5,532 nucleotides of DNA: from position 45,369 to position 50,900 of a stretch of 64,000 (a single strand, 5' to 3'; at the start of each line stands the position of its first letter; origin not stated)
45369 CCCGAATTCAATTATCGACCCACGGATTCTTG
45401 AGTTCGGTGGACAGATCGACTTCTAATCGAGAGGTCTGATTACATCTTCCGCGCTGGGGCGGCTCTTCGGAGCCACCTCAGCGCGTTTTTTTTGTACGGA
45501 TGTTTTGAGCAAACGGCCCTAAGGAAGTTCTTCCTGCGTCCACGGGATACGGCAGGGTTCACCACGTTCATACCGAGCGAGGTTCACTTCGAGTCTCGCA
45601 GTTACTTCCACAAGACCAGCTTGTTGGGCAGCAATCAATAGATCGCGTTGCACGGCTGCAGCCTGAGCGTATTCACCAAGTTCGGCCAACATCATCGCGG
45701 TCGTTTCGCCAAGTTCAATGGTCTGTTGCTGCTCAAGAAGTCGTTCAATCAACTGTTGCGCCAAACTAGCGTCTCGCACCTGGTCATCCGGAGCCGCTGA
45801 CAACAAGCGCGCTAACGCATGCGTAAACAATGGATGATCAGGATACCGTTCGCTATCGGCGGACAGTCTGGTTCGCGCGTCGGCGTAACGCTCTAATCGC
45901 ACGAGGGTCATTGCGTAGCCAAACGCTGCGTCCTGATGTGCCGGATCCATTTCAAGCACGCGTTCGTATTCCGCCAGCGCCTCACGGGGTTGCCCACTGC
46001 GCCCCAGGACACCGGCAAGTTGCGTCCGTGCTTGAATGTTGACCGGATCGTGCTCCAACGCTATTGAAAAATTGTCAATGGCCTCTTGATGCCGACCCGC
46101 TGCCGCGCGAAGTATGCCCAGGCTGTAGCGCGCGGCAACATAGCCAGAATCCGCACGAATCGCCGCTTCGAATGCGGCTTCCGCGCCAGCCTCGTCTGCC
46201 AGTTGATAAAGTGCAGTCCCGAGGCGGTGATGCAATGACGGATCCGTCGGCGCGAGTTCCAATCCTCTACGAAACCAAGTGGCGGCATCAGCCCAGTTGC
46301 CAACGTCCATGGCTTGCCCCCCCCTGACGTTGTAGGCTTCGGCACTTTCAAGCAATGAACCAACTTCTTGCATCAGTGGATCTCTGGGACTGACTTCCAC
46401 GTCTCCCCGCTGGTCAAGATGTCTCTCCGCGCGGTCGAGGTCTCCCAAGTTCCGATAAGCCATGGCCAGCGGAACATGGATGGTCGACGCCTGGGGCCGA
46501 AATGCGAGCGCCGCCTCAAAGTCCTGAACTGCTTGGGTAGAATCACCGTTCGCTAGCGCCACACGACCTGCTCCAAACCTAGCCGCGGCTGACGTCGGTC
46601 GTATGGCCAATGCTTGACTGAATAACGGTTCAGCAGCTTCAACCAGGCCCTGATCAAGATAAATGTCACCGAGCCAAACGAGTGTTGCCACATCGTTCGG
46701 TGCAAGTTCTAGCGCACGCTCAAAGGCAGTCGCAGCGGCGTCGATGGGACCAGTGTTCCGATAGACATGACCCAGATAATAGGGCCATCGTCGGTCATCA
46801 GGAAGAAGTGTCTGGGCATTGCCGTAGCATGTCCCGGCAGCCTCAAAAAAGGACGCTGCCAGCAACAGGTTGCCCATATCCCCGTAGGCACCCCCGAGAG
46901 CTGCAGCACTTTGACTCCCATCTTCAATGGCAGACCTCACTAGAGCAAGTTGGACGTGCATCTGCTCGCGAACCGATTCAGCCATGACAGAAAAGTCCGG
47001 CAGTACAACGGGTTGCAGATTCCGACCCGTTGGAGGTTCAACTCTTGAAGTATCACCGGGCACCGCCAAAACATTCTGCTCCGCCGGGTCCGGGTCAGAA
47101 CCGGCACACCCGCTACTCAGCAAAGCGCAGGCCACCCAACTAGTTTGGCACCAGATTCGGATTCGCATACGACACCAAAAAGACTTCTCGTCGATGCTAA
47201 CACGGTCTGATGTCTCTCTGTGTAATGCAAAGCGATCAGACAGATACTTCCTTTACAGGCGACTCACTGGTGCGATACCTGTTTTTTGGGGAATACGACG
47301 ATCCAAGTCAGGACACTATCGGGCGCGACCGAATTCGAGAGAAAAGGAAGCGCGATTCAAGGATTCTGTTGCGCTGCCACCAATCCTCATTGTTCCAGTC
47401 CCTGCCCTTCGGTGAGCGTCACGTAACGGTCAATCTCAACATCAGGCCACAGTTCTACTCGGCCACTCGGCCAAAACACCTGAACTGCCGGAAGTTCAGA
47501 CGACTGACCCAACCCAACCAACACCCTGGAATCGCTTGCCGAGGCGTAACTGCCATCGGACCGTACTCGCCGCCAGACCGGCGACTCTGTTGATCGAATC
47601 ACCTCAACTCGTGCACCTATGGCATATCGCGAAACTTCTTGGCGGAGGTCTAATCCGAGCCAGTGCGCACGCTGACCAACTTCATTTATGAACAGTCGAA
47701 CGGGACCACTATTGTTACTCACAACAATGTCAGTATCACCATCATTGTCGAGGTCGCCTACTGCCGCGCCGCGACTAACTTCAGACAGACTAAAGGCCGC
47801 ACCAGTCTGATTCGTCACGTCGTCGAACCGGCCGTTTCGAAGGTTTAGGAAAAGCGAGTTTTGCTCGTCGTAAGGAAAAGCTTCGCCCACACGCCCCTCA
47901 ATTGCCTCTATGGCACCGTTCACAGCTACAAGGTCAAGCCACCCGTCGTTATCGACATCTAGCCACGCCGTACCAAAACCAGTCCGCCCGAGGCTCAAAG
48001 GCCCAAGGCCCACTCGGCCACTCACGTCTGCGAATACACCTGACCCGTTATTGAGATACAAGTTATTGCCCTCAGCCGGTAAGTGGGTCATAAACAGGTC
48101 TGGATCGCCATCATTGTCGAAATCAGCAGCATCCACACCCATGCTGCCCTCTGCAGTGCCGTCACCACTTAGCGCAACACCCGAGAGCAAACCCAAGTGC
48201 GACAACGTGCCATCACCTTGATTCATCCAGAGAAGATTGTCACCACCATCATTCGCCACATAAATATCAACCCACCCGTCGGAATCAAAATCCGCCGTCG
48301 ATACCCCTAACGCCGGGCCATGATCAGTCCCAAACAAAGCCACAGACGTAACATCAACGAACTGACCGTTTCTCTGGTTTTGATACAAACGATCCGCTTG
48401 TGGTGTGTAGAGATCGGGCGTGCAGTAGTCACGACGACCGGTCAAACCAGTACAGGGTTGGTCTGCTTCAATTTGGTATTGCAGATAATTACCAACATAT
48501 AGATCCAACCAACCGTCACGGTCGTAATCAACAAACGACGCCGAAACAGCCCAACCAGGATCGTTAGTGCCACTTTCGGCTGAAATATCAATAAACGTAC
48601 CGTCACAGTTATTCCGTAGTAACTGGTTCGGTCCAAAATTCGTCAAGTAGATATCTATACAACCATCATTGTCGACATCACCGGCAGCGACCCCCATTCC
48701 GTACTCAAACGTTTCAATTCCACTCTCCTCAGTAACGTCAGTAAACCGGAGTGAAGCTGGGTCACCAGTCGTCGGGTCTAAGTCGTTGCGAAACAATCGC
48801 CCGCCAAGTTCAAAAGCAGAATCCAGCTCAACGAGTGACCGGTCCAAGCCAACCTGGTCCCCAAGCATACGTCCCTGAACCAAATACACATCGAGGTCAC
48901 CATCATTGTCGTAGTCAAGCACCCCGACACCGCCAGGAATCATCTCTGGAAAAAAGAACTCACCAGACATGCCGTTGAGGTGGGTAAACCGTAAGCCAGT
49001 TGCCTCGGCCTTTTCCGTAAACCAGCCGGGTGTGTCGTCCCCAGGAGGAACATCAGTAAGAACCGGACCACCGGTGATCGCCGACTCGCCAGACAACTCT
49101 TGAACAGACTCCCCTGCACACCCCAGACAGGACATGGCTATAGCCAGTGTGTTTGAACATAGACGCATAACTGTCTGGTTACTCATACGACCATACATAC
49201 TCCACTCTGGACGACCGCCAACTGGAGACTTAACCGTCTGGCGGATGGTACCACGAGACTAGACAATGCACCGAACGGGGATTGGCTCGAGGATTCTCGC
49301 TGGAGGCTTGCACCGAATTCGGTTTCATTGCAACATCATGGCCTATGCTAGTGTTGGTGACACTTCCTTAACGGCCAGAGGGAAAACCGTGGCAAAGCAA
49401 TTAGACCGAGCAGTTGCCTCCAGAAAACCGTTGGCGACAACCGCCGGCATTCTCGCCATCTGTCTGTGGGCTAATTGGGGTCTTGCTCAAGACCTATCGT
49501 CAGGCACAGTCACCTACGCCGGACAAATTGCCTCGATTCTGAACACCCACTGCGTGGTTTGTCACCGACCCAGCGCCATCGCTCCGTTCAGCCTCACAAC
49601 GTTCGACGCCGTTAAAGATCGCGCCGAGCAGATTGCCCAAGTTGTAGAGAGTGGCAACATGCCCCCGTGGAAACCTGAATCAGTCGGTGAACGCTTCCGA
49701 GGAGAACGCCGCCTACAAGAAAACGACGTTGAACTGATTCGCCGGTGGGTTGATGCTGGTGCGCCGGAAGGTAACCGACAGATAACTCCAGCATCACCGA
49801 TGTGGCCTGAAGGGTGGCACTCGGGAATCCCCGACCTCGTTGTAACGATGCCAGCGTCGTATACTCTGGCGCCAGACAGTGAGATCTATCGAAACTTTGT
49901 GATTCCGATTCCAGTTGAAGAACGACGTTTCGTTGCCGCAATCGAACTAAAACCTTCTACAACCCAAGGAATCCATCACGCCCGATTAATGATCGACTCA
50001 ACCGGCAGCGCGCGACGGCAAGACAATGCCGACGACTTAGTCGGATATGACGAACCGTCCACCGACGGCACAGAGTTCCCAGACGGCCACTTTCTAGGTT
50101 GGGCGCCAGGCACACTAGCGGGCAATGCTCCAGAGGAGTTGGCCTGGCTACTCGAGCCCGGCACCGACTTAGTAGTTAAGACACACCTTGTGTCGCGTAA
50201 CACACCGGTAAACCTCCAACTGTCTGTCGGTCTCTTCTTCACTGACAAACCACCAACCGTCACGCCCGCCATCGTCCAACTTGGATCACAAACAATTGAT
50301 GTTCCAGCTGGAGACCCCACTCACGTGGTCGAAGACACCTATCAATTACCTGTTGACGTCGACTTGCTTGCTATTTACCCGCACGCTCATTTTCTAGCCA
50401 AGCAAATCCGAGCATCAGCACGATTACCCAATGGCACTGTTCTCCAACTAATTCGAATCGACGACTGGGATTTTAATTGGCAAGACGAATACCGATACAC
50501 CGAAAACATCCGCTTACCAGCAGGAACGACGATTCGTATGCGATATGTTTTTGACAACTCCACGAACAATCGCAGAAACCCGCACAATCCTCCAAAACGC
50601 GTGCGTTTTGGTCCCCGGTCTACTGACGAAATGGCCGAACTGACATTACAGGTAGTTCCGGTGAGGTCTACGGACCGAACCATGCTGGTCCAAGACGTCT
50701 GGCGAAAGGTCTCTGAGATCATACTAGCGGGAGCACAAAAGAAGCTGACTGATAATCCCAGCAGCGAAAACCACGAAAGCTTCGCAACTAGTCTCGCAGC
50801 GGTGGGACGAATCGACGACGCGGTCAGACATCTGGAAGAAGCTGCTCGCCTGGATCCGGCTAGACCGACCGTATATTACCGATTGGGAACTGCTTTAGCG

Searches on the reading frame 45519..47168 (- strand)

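Call 3: search_protein_families(library=pfam, proteins=[window:45519-47168:-], max_evalue=0.01)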
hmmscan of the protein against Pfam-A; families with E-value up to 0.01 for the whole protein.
window:45519-47168:- (549 aa): 24 families
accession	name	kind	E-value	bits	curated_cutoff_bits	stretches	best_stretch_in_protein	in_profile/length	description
PF07719.23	TPR_2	-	1.6e-35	118.7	27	2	130-159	5-34/34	Tetratricopeptide repeat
PF13432.12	TPR_16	-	8.5e-33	112.9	32.7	6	132-194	3-65/65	Tetratricopeptide repeat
PF00515.34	TPR_1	-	4.3e-32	109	27.8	3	130-159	5-34/34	Tetratricopeptide repeat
PF14559.12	TPR_19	-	2.7e-31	108.1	25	5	391-455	4-68/68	Tetratricopeptide repeat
PF13431.12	TPR_17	-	1.9e-30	103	24.4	1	148-179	1-32/34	Tetratricopeptide repeat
PF13181.12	TPR_8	-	9.5e-29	97.5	25.7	1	132-159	7-34/34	Tetratricopeptide repeat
PF13414.12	TPR_11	-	1.6e-25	89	26.8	3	133-174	1-42/42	TPR repeat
PF13428.12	TPR_14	-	4.9e-24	82.8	23.5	4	130-168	5-43/44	Tetratricopeptide repeat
PF13424.12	TPR_12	-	9.3e-22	77.5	30.1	4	161-225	4-76/77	Tetratricopeptide repeat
PF23914.1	TPR_CcmH_CycH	-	2.3e-16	60.5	42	2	350-433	56-142/158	Cytochrome c-type biogenesis protein H TPR domain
PF12895.13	ANAPC3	-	7.6e-14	52.2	27.2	2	371-435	16-79/82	Anaphase-promoting complex, cyclosome, subunit 3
PF13176.12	TPR_7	-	5.8e-11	42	27.9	0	234-253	5-24/36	Tetratricopeptide repeat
PF13174.12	TPR_6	-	6.5e-10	39.4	26.3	0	130-158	4-32/33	Tetratricopeptide repeat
PF24575.1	TPR_Slam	-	4.3e-09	37.2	35.2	0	346-388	49-91/104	Surface lipoprotein assembly modifier, N-terminal TPR repeats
PF13371.12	TPR_9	-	3.5e-08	33.8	35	1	169-231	4-66/73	Tetratricopeptide repeat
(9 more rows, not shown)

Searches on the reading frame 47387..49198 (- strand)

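Call 3: search_protein_families(library=pfam, proteins=[window:47387-49198:-], max_evalue=0.01)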
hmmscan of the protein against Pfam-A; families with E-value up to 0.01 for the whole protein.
window:47387-49198:- (603 aa): 3 families
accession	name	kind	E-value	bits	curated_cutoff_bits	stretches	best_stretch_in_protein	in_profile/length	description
PF13517.12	FG-GAP_3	-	3.2e-47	159.4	26.9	6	303-369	1-60/61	FG-GAP-like repeat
PF01839.29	FG-GAP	-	8.6e-17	61.1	22.1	3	478-498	5-25/37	FG-GAP repeat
PF07593.17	UnbV_ASPIC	-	2.2e-14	53.5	23.4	1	526-594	1-68/68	ASPIC and UnbV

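Call 5: search_protein_families(library=ncbifam, proteins=[window:47387-49198:-], max_evalue=0.1)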
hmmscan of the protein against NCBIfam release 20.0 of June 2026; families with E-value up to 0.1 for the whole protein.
window:47387-49198:- (603 aa): 0 families

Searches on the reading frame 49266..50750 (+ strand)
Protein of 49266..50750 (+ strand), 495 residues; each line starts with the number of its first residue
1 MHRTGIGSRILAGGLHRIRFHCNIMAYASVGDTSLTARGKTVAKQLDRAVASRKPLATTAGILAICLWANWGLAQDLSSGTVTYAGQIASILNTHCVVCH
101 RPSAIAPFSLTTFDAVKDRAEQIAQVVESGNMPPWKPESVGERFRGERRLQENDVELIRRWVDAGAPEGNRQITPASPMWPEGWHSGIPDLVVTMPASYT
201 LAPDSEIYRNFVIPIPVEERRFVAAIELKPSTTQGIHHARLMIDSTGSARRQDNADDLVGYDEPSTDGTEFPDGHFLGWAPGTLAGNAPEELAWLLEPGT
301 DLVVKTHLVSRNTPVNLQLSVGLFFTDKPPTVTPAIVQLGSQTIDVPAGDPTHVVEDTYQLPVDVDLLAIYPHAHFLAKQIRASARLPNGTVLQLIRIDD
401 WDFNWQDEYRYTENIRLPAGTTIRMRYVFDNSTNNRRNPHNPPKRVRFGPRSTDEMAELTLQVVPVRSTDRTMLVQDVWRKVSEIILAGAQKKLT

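Call 6: search_protein_families(library=pfam, proteins=[window:49266-50750:+], max_evalue=10)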
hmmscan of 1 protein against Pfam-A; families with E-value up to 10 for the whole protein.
window:49266-50750:+ (495 aa): 3 families
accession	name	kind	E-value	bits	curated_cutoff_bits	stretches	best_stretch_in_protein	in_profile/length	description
PF14376.11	Haem_bd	-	0.0033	17.8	27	2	85-108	31-54/133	Haem-binding domain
PF13442.11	Cytochrome_CBB3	-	0.0035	18.1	27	1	88-139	6-55/68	Cytochrome C oxidase, cbb3-type, subunit III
PF03712.20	Cu2_monoox_C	-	0.057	13.3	23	1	364-436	44-116/157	Copper type II ascorbate-dependent monooxygenase, C-terminal domain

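Call 40: search_solved_structures(query=window:49266-50750:+, max_evalue=10, show_alignments=2)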
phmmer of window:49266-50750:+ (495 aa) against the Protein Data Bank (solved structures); distinct sequences matched with E-value up to 10: 2.
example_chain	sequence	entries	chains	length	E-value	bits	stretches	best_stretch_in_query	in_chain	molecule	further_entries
1a0b_A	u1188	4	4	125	0.33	12.4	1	120-163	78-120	AEROBIC RESPIRATION CONTROL SENSOR PROTEIN ARCB | ARCB | HPT DOMAIN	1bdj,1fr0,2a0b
9yi2_A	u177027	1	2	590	0.53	11.8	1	309-356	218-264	Endonuclease/exonuclease/phosphatase family domain-containing protein 1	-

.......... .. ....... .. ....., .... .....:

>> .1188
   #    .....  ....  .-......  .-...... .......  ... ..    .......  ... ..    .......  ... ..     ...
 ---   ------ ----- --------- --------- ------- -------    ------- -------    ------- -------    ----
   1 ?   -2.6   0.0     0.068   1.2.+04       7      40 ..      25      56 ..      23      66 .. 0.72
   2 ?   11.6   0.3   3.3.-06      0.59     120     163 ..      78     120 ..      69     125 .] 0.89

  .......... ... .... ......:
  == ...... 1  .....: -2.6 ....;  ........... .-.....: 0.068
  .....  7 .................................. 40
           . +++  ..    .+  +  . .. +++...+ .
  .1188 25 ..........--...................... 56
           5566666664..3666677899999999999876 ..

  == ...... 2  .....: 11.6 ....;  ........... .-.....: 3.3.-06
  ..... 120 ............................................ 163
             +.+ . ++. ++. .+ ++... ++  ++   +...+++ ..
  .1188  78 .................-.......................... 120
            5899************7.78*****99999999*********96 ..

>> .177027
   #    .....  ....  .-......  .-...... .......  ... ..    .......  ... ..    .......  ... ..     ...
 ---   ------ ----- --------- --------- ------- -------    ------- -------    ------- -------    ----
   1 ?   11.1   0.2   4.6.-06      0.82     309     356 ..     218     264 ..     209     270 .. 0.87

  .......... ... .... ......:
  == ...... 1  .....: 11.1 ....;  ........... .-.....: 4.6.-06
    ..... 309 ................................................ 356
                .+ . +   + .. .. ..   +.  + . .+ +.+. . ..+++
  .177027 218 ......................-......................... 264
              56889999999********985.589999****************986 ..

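Call 42: find_homologous_proteins(query=window:49446-50750:+, max_evalue=0.00001)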
Query window:49446-50750:+ (435 aa): 5747 proteins with E <= 0.00001 among 8000 candidates; the best 120 are listed.
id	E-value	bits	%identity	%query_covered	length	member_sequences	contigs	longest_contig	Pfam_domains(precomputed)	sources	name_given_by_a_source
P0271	5.7e-292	986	98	100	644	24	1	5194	PF03704.24,PF13431.13,PF13414.13,PF13176.13,PF13428.13,PF13374.13,PF14559.13,PF24575.2,PF00515.35,PF13424.13,PF21033.5,PF13432.13,PF13181.13,PF07719.24,PF13174.13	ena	-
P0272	6.9e-281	949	94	100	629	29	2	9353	PF13431.13,PF13414.13,PF13176.13,PF13428.13,PF13374.13,PF14559.13,PF24575.2,PF00515.35,PF12895.14,PF13424.13,PF21033.5,PF13432.13,PF13181.13,PF07719.24,PF13174.13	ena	-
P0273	4.2e-279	943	94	100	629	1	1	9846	PF13431.13,PF13414.13,PF13176.13,PF13428.13,PF14559.13,PF24575.2,PF00515.35,PF13424.13,PF21033.5,PF13432.13,PF13181.13,PF07719.24,PF13174.13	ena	-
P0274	1.4e-257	872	86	100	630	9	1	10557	PF03704.24,PF13431.13,PF23914.2,PF13414.13,PF13176.13,PF13428.13,PF13374.13,PF14559.13,PF24575.2,PF13371.13,PF00515.35,PF13424.13,PF21033.5,PF13432.13,PF13181.13,PF07719.24,PF13174.13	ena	-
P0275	1.6e-255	866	86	100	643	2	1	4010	PF13431.13,PF23914.2,PF13414.13,PF13176.13,PF13428.13,PF13374.13,PF14559.13,PF24575.2,PF00515.35,PF13424.13,PF21033.5,PF13432.13,PF13181.13,PF07719.24,PF13174.13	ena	-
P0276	7.6e-199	679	69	100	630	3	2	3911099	PF03704.24,PF13431.13,PF13414.13,PF13176.13,PF13428.13,PF13374.13,PF14559.13,PF00515.35,PF13424.13,PF13432.13,PF13181.13,PF07719.24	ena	-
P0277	9.3e-194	662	67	100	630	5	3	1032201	PF03704.24,PF13431.13,PF23914.2,PF13414.13,PF13176.13,PF13428.13,PF13374.13,PF07721.21,PF14559.13,PF00515.35,PF13424.13,PF13432.13,PF13181.13,PF14561.13,PF07719.24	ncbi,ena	-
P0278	1.9e-192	658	68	97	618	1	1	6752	PF13431.13,PF23914.2,PF13414.13,PF13176.13,PF13428.13,PF13374.13,PF14559.13,PF24575.2,PF00515.35,PF13424.13,PF13432.13,PF13181.13,PF07719.24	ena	-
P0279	3.6e-192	657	67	100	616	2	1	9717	PF13431.13,PF13414.13,PF13176.13,PF13428.13,PF13374.13,PF07721.21,PF14559.13,PF24575.2,PF00515.35,PF13424.13,PF21033.5,PF13432.13,PF13181.13,PF07719.24,PF13174.13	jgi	-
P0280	1.1e-187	642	65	100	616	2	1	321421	PF03704.24,PF13431.13,PF23914.2,PF13414.13,PF13176.13,PF13428.13,PF13374.13,PF07721.21,PF14559.13,PF00515.35,PF13424.13,PF21033.5,PF13432.13,PF13181.13,PF07719.24,PF13174.13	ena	-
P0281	9.6e-174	596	63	95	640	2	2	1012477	PF13431.13,PF23914.2,PF13414.13,PF13176.13,PF13428.13,PF14559.13,PF24575.2,PF00515.35,PF13424.13,PF13432.13,PF13181.13,PF07719.24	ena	-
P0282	3.2e-173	594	62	95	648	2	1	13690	PF13431.13,PF23914.2,PF13414.13,PF13176.13,PF13428.13,PF13374.13,PF14559.13,PF24575.2,PF00515.35,PF13424.13,PF13432.13,PF13181.13,PF07719.24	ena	-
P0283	4.2e-172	591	61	99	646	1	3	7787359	PF03704.24,PF13431.13,PF23914.2,PF13414.13,PF13176.13,PF13428.13,PF13374.13,PF14559.13,PF24575.2,PF00515.35,PF13424.13,PF13432.13,PF13181.13,PF07719.24,PF13174.13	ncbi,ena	-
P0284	9.4e-172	590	61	100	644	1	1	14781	PF03704.24,PF13431.13,PF23914.2,PF13414.13,PF13176.13,PF13428.13,PF14559.13,PF24575.2,PF00515.35,PF13424.13,PF13432.13,PF13181.13,PF14561.13,PF07719.24,PF13174.13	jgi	jgi:Flp pilus assembly protein TadD/mono/diheme cytochrome c family protein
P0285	1.0e-169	583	61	96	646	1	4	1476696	PF03704.24,PF13431.13,PF23914.2,PF13414.13,PF13176.13,PF13428.13,PF13374.13,PF07721.21,PF14559.13,PF24575.2,PF00515.35,PF13424.13,PF13432.13,PF13181.13,PF07719.24,PF13174.13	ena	-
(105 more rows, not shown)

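Call 55: predict_structure(alignment_id=A5)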
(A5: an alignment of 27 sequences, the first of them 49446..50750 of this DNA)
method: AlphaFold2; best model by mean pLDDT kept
length: 435 residues; sequences in the alignment: 27
mean_pLDDT: 85.6   pTM: 0.82
mean pLDDT of the five models: 85.6, 83.2, 82.3, 80.4, 80.5
residues with pLDDT >= 90: 244; 70-90: 127; 50-70: 41; < 50: 23
segments of 3 or more residues with pLDDT < 50: 1-16, 38-44
pLDDT, mean of each block of 10 residues (from residue 1): 42 50 89 66 50 81 82 68 73 90 93 77 82 96 92 96 91 85 94 93 74 87 67 93 93 91 93 93 96 98 96 92 97 92 79 93 98 91 93 90 95 95 93 89
secondary structure, 60 per line:
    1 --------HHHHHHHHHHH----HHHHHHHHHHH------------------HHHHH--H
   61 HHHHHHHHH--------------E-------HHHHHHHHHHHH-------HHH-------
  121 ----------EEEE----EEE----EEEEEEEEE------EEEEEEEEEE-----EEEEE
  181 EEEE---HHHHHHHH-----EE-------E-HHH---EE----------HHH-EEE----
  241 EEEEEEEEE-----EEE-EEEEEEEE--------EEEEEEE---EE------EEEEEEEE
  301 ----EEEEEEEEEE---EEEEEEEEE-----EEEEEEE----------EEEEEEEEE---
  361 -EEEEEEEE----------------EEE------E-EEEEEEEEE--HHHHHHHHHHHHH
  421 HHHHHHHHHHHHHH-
elements in order: H9-19 H24-34 H53-57 H60-69 H92-103 E131-134 E139-141 E146-154 E161-170 E176-184 H188-195 E234-236 E241-249 E255-257 E259-266 E275-281 E293-300 E305-314 E318-326 E332-338 E349-357 E362-369 E386-388 E397-405 H408-434

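Call 58: fold_search(model_id=the predicted structure, library=pdb)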
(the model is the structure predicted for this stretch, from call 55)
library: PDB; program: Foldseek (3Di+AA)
matches with E <= 10: 1320; with E <= 0.001: 100
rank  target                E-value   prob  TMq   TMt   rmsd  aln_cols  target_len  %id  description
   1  3mll                  3.5e-15  1.00  0.47  0.65   4.4       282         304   19  Reduced (Cu+) peptidylglycine alpha-hydroxylating monooxygenase (PHM) with bound azide (released 2011-03-02)
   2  1phm                  6.5e-15  1.00  0.47  0.65   4.2       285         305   18  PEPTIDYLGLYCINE ALPHA-HYDROXYLATING MONOOXYGENASE (PHM) FROM RAT (released 1998-11-11)
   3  3mic                  1.9e-14  1.00  0.43  0.59   5.9       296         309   16  Oxidized (Cu2+) peptidylglycine alpha-hydroxylating monooxygenase (PHM) with bound azide obtained by co-crystallization (released 2010-11-24)
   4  3mlk                  2.9e-14  1.00  0.47  0.64   4.5       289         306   17  Reduced (Cu+) peptidylglycine alpha-hydroxylating monooxygenase (PHM) with bound nitrite (released 2011-03-02)
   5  3mlj                  3.5e-14  1.00  0.47  0.63   4.6       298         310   15  Reduced (Cu+) peptidylglycine alpha-hydroxylating monooxygenase (PHM) with bound carbon monooxide (CO) (released 2011-03-02)
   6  8dsl_A                3.7e-14  1.00  0.42  0.56   6.4       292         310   15  Peptidylglycine alpha hydroxylating monooxygenase, Q272E (released 2023-03-22)
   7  1opm                  6.4e-14  1.00  0.46  0.63   4.7       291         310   16  OXIDIZED (CU2+) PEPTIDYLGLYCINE ALPHA-HYDROXYLATING MONOOXYGENASE (PHM) WITH BOUND SUBSTRATE (released 1999-09-29)
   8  5wm0                  6.4e-14  1.00  0.44  0.60   5.1       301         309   16  Crystal structure of apo wild type peptidylglycine alpha-hydroxylating monooxygenase (PHM) soaked with peptide (peptide  (released 2018-07-18)
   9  6ao6                  8.0e-14  1.00  0.47  0.64   4.4       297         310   16  Crystal structure of H108A peptidylglycine alpha-hydroxylating monooxygenase (PHM) (released 2018-07-18)
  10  1sdw                  9.5e-14  1.00  0.46  0.62   4.6       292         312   16  Reduced (Cu+) peptidylglycine alpha-hydroxylating monooxygenase with bound peptide and dioxygen (released 2004-05-11)
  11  3mib                  9.5e-14  1.00  0.46  0.62   5.0       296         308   16  Oxidized (Cu2+) peptidylglycine alpha-hydroxylating monooxygenase (PHM) with bound nitrite (released 2010-11-24)
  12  6ay0                  9.5e-14  1.00  0.46  0.62   4.8       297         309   15  Crystal structure of H108A peptidylglycine alpha-hydroxylating monooxygenase (PHM) soaked with peptide (released 2018-07-18)
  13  5wja_A                1.2e-13  1.00  0.43  0.58   6.3       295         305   16  Crystal structure of H107A peptidylglycine alpha-hydroxylating monooxygenase (PHM) in complex with citrate (released 2018-07-18)
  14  6ala_A                1.3e-13  1.00  0.46  0.65   4.4       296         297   16  Crystal structure of H108A peptidylglycine alpha-hydroxylating monooxygenase (PHM) in complex with citrate (released 2018-07-18)
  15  3mih                  1.8e-13  1.00  0.46  0.63   4.8       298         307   15  Oxidized (Cu2+) peptidylglycine alpha-hydroxylating monooxygenase (PHM) with bound azide, obtained in the presence of su (released 2010-11-24)
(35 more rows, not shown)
